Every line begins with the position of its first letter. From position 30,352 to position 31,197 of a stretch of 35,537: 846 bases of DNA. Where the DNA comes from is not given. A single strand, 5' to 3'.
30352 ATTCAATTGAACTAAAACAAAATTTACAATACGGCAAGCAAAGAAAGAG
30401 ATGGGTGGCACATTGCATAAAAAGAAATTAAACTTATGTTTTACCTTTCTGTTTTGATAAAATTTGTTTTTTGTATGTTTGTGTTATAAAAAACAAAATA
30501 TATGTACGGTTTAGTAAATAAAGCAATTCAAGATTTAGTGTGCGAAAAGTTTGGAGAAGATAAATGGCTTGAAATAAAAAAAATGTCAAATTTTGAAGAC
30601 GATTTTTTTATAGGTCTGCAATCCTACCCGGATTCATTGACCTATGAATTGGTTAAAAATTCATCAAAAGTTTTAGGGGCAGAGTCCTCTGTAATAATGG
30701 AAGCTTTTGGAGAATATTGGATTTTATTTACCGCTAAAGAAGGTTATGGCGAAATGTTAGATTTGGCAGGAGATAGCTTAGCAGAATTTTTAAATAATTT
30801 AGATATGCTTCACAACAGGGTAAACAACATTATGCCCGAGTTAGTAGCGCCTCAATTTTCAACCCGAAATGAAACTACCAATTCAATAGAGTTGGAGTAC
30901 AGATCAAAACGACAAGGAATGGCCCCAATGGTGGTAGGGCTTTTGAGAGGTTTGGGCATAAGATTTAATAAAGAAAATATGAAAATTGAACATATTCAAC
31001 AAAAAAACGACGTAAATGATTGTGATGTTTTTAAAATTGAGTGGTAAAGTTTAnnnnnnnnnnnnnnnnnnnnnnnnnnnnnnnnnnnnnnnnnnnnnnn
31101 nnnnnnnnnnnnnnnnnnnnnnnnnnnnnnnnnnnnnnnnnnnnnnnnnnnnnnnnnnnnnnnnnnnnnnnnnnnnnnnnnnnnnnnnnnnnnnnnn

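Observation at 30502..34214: Translationally coupled H-NOX / GAF-HNOBA-kinase / two-REC operon: a split, sGC-like NO sensor wired to phosphorelay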

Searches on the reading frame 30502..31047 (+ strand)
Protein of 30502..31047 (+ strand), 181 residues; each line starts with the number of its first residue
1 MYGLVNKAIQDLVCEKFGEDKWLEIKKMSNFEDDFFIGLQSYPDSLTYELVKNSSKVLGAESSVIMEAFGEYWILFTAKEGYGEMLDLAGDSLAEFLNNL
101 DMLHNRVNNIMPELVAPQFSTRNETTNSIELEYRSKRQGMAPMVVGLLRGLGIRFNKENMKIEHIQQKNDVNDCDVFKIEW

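Call 3: search_protein_families(library=pfam, proteins=[window:30502-31047:+], max_evalue=0.1)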
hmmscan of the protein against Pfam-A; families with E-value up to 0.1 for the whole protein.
window:30502-31047:+ (181 aa): 2 families
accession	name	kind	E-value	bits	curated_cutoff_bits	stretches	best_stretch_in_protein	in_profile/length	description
PF07700.20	HNOB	-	1.5e-48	165.3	25.5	1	2-164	1-163/163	Haem-NO-binding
PF16837.10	SF3A3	-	0.07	13.7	27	0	75-88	1-14/49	Pre-mRNA-splicing factor SF3A3, of SF3a complex, Prp9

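Call 4: search_protein_families(library=ncbifam, proteins=[window:30502-31047:+], max_evalue=0.1)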
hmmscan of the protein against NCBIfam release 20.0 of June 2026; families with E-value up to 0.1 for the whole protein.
window:30502-31047:+ (181 aa): 0 families

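Call 7: search_solved_structures(query=window:30502-31047:+, max_evalue=0.01, show_alignments=2)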
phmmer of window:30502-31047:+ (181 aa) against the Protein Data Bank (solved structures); distinct sequences matched with E-value up to 0.01: 29.
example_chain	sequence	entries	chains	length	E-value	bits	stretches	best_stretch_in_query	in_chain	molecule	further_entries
4iah_A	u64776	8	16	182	9.5e-52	178.4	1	1-180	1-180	Alr2278 protein | H-NOX domain protein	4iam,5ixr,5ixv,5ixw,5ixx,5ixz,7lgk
4iae_A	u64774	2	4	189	1.1e-51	178.2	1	1-180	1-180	Alr2278 protein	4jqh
2o09_A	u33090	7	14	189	2.1e-51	177.3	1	1-180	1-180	Alr2278 protein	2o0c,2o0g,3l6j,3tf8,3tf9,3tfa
6mx5_A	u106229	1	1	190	2.1e-51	177.3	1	1-180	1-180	Alr2278 protein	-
3tff_A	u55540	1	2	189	5.5e-51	175.9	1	1-180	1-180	Alr2278 protein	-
3tfd_A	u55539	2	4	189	1e-50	175.1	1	1-180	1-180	Alr2278 protein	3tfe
3tfg_A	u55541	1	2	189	2.7e-50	173.7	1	1-180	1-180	Alr2278 protein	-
6dxi_A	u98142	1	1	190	5.4e-50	172.7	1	1-180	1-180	H-NOX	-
5mnw_A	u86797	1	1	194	2.3e-29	105.5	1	1-180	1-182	Guanylate cyclase soluble subunit beta-1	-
6jt0_B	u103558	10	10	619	2.9e-28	102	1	1-179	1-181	Guanylate cyclase soluble subunit beta-1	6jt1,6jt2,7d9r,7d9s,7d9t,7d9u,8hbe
9oxn_B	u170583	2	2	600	7.7e-24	87.5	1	1-171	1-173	Guanylate cyclase soluble subunit beta-1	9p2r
6pas_B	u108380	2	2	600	1.9e-23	86.2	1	1-171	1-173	Soluble guanylyl cyclase beta-1 subunit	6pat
2kii_A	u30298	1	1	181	2.2e-08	37.2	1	1-164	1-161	Putative uncharacterized protein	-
4u9b_A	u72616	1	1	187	2.4e-08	37.1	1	1-164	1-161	NO-binding heme-dependent sensor protein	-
4u99_A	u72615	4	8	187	1e-07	35.1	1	1-155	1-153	NO-binding heme-dependent sensor protein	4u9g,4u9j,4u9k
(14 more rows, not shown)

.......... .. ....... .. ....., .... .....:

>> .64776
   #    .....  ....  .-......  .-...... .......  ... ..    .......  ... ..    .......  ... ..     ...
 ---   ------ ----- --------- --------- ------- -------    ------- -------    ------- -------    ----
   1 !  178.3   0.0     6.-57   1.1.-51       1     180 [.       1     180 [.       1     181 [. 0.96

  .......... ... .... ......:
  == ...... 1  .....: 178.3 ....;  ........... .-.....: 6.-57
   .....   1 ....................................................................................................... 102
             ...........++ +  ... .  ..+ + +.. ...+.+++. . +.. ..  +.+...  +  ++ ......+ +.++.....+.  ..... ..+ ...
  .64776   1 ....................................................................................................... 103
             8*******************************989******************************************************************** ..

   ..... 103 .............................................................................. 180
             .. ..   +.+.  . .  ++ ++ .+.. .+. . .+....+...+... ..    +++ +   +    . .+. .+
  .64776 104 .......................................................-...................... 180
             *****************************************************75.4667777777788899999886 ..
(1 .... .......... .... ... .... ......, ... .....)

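Call 38: find_homologous_proteins(query=window:30502-31047:+, max_evalue=1e-20)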
Query window:30502-31047:+ (181 aa): 762 proteins with E <= 1e-20 among 796 candidates; the best 120 are listed.
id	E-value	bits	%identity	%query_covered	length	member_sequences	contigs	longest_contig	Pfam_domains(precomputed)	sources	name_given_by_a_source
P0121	8.1e-115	399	98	100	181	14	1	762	PF07700.21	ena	-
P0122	6.4e-114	396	98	100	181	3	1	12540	PF07700.21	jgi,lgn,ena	jgi:hypothetical protein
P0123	3.2e-113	393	97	100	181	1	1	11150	PF07700.21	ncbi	-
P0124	3.1e-107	374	90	100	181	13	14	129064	PF07700.21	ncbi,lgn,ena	-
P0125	1.6e-105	368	88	100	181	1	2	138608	PF07700.21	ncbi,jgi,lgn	jgi:hypothetical protein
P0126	2.1e-105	368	87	100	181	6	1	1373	PF07700.21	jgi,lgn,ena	-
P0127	3.0e-105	367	87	100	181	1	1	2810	PF07700.21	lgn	-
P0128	4.0e-105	367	87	100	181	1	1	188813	PF07700.21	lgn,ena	-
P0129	9.6e-104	362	86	100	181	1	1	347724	PF07700.21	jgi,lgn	-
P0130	3.3e-103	361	87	100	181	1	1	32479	PF07700.21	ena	-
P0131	5.9e-101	353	85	100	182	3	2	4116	PF07700.21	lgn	-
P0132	4.9e-99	347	82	100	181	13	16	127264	PF07700.21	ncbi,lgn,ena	-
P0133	9.7e-99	346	83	100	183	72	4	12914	PF07700.21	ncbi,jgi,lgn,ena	-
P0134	7.5e-97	340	81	100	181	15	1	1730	PF07700.21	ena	-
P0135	1.3e-96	339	82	100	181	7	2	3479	PF07700.21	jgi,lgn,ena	jgi:hypothetical protein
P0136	2.6e-94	332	80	100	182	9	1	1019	PF07700.21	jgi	jgi:hypothetical protein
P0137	5.1e-94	331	80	100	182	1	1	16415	PF07700.21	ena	-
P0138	8.2e-94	330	78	100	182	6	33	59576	PF07700.21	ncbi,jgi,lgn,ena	jgi:hypothetical protein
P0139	3.0e-93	328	78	100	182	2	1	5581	PF07700.21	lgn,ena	-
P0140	5.8e-93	327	78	100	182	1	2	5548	PF07700.21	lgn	-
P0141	9.0e-93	327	79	100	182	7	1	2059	PF07700.21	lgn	-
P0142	1.0e-92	327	75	100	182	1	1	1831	PF07700.21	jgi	-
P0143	1.5e-92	326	80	100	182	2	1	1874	PF07700.21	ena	-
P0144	3.5e-92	325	79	100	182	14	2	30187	PF07700.21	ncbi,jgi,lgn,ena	jgi:hypothetical protein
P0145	3.7e-92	325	77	100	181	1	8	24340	PF07700.21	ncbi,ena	-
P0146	4.2e-92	325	76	100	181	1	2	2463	PF07700.21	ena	-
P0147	7.2e-92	324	76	100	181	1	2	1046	PF07700.21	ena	-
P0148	1.0e-91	323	77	100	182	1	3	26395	PF07700.21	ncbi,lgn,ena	-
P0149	1.2e-91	323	79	100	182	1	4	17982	PF07700.21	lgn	-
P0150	1.2e-91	323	77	100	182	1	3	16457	PF07700.21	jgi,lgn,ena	jgi:hypothetical protein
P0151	1.6e-91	323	76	100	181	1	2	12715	PF07700.21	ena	-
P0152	2.9e-91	322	77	100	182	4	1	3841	PF07700.21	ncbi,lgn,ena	-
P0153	7.2e-91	321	78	100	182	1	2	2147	PF07700.21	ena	-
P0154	7.8e-91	320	77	100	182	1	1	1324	PF07700.21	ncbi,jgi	jgi:hypothetical protein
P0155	1.3e-90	320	77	100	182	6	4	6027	PF07700.21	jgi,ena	jgi:hypothetical protein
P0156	2.1e-90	319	76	100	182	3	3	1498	PF07700.21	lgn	-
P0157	2.4e-90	319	75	100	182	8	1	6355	PF07700.21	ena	-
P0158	4.4e-90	318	76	100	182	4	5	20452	PF07700.21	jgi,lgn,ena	jgi:hypothetical protein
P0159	7.2e-90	317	76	100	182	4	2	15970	PF07700.21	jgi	-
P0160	1.4e-89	316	77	100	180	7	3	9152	PF07700.21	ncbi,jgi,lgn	ncbi:MAG: heme NO-binding domain-containing protein [Bacteroidota bacterium]|jgi:hypothetical protei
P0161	1.4e-89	316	76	100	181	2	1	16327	PF07700.21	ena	-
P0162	1.8e-89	316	77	100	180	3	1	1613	PF07700.21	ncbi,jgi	jgi:hypothetical protein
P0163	2.7e-89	315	76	100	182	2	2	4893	PF07700.21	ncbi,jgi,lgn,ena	ncbi:MAG: hypothetical protein RLZZ46_1745 [Bacteroidota bacterium]|jgi:hypothetical protein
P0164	7.3e-89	314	77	100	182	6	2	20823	PF07700.21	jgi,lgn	-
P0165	9.0e-89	314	76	100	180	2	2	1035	PF07700.21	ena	-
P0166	9.4e-89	314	77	100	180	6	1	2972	PF07700.21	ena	-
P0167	1.4e-88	313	76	100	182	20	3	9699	PF07700.21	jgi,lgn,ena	jgi:hypothetical protein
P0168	1.7e-88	313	76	100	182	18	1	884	PF07700.21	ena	-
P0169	2.2e-88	312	76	100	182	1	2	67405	PF07700.21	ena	-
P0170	2.4e-88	312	76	100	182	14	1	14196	PF07700.21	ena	-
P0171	2.9e-88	312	75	100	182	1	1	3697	PF07700.21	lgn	-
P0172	3.1e-88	312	75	100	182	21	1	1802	PF07700.21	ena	-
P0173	2.9e-87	309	73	100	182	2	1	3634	PF07700.21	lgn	-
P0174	3.6e-87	309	75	100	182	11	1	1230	PF07700.21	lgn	-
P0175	4.8e-87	308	76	100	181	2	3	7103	PF07700.21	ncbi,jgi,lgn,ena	jgi:hypothetical protein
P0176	2.4e-86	306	74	100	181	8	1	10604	PF07700.21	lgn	-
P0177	2.8e-86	306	74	100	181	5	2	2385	PF07700.21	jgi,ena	jgi:Haem-NO-binding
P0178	5.8e-86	305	73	100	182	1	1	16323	PF07700.21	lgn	-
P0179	1.3e-85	303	73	100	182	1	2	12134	PF07700.21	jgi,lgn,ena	jgi:hypothetical protein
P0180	5.9e-84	298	72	100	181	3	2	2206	PF07700.21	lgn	-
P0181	8.8e-84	297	72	100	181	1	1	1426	PF07700.21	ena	-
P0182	4.5e-83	295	70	100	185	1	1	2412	PF07700.21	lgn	-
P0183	1.8e-81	290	70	100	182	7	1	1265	PF07700.21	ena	-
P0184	1.2e-80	287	69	100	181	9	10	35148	PF07700.21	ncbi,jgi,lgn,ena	jgi:hypothetical protein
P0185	1.8e-80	287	66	100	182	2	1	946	PF07700.21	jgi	jgi:hypothetical protein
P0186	4.4e-80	285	78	90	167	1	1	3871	PF07700.21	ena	-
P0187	8.8e-80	284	67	100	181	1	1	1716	PF07700.21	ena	-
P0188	5.3e-77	275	67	100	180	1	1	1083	PF07700.21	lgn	-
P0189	1.2e-74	268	67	100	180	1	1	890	PF07700.21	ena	-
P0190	5.6e-74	266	65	100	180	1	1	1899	PF07700.21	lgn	-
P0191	7.2e-74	265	65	100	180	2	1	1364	PF07700.21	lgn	-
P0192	8.6e-74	265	65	100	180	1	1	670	PF07700.21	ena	-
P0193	2.2e-73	264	65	100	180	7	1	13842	PF07700.21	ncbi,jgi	jgi:hypothetical protein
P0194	2.3e-73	264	64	100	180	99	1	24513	PF07700.21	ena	-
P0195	9.3e-73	262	63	100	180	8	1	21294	PF07700.21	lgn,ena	-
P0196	1.3e-72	261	63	100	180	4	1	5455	PF07700.21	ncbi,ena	-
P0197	2.1e-72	260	62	100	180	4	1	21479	PF07700.21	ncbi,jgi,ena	jgi:hypothetical protein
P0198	2.7e-72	260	65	100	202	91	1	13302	PF07700.21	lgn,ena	-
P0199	8.5e-72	258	64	100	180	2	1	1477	PF07700.21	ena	-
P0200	1.1e-71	258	64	100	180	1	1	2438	PF07700.21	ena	-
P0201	1.3e-71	258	64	100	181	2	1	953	PF07700.21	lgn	-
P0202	1.3e-71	258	62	100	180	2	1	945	PF07700.21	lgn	-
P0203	1.5e-71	258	64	100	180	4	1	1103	PF07700.21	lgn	-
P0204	2.2e-71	257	63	100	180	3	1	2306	PF07700.21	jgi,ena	jgi:hypothetical protein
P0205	4.2e-71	256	64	100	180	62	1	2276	PF07700.21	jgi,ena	jgi:hypothetical protein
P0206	6.6e-71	256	61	100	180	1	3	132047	PF07700.21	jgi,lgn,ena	-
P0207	8.2e-71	255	61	100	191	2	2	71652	PF07700.21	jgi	jgi:hypothetical protein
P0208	1.2e-70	255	61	100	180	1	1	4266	PF07700.21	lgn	-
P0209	1.3e-70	255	64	100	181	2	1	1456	PF07700.21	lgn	-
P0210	2.0e-70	254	62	100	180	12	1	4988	PF07700.21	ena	-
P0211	2.4e-70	254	61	100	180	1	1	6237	PF07700.21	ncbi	-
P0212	2.7e-70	254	63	100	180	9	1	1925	PF07700.21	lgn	-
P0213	4.3e-70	253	62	100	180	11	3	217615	PF07700.21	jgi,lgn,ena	jgi:hypothetical protein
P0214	5.8e-70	252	62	100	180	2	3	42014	PF07700.21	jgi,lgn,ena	-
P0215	9.8e-70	252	61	100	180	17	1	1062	PF07700.21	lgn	-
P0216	1.4e-69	251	62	100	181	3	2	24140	PF07700.21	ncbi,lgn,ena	-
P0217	2.1e-69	251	62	100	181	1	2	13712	PF07700.21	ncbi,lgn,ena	-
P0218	2.7e-69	250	62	100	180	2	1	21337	PF07700.21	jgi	jgi:hypothetical protein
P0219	3.5e-69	250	62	100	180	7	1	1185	PF07700.21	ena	-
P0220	3.6e-69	250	61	100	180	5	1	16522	PF07700.21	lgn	-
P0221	4.3e-69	250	62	100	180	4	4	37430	PF07700.21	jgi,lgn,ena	jgi:hypothetical protein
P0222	4.3e-69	250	62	100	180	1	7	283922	PF07700.21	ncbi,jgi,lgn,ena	jgi:hypothetical protein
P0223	1.2e-68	248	61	100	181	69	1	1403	PF07700.21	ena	-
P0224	2.7e-68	247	60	100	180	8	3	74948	PF07700.21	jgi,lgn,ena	jgi:hypothetical protein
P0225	2.7e-68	247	61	100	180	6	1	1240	PF07700.21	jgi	jgi:hypothetical protein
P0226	3.1e-68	247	60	100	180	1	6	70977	PF07700.21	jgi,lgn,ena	jgi:hypothetical protein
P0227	4.1e-68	246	62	100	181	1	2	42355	PF07700.21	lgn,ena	-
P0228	4.6e-68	246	60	100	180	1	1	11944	PF07700.21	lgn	-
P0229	5.6e-68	246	62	100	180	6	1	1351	PF07700.21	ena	-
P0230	9.4e-68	245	60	100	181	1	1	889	PF07700.21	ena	-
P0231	1.2e-67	245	61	100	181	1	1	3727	PF07700.21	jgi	jgi:hypothetical protein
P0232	1.4e-67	245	60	100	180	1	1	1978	PF07700.21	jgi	jgi:hypothetical protein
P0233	1.7e-67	244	61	100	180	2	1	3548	PF07700.21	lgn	-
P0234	1.7e-67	244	62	100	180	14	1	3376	PF07700.21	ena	-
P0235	4.1e-67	243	59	100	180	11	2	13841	PF07700.21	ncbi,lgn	ncbi:MAG: heme NO-binding domain-containing protein [Bacteroidota bacterium]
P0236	5.5e-67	243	61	100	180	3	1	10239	PF07700.21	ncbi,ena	-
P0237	5.9e-67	243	61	100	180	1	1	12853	PF07700.21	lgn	-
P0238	1.0e-66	242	62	100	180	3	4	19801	PF07700.21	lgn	-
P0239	1.5e-66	241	60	100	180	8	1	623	PF07700.21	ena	-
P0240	1.7e-66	241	60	100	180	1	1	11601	PF07700.21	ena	-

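Call 81: find_encoding_contigs(protein=P0222, flank=7000, max_places=1)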
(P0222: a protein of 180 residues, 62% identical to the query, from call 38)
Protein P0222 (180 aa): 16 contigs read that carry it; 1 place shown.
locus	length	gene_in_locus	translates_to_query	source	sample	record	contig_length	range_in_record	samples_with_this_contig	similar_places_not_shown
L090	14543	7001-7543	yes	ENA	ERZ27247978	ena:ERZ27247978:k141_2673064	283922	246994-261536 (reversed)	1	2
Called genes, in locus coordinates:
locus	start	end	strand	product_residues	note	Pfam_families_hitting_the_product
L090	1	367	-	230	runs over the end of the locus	PF00849:PseudoU_synth_2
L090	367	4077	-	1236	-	PF05140:ResB, PF01578:Cytochrom_C_asm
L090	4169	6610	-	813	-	PF18962:Por_Secre_tail (weak)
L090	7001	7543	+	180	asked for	PF07700:HNOB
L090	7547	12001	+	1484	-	PF01590:GAF, PF13426:PAS_9, PF00989:PAS, PF08447:PAS_3, PF13426:PAS_9, PF01590:GAF, PF02518:HATPase_c, PF14501:HATPase_c_5, +6 more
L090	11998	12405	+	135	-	PF00072:Response_reg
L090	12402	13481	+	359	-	-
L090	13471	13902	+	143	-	-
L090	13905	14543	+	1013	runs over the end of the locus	PF00989:PAS, PF08448:PAS_4, PF13426:PAS_9, PF00989:PAS, PF08448:PAS_4 (weak), PF13426:PAS_9, PF02518:HATPase_c, PF14501:HATPase_c_5, +3 more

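Call 82: find_encoding_contigs(protein=P0129, flank=9000, max_places=1)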
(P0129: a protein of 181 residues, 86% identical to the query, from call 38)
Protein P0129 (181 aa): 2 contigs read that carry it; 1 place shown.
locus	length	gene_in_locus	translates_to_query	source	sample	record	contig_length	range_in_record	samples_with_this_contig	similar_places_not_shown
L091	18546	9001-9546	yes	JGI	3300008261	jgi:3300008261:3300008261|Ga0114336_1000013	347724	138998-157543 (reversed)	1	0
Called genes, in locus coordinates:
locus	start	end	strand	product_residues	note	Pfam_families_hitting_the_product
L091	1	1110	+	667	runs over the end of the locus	PF00676:E1_dh, PF02775:TPP_enzyme_C (weak), PF13292:DXP_synthase_N (faint), PF02779:Transket_pyr, PF02780:Transketolase_C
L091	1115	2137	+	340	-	PF01212:Beta_elim_lyase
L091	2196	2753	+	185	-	-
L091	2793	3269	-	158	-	-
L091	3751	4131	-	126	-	PF01042:Ribonuc_L-PSP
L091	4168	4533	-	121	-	PF00072:Response_reg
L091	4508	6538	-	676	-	PF08448:PAS_4 (faint), PF00989:PAS, PF13426:PAS_9, PF08447:PAS_3, PF13426:PAS_9, PF07536:HWE_HK (weak), PF07568:HisKA_2, PF02518:HATPase_c, +1 more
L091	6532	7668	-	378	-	PF08495:FIST, PF10442:FIST_C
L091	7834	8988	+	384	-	PF00072:Response_reg, PF07228:SpoIIE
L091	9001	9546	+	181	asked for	PF07700:HNOB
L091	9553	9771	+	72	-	-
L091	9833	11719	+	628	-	-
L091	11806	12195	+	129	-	PF00072:Response_reg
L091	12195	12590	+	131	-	PF00072:Response_reg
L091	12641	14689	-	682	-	PF00171:Aldedh, PF01575:MaoC_dehydratas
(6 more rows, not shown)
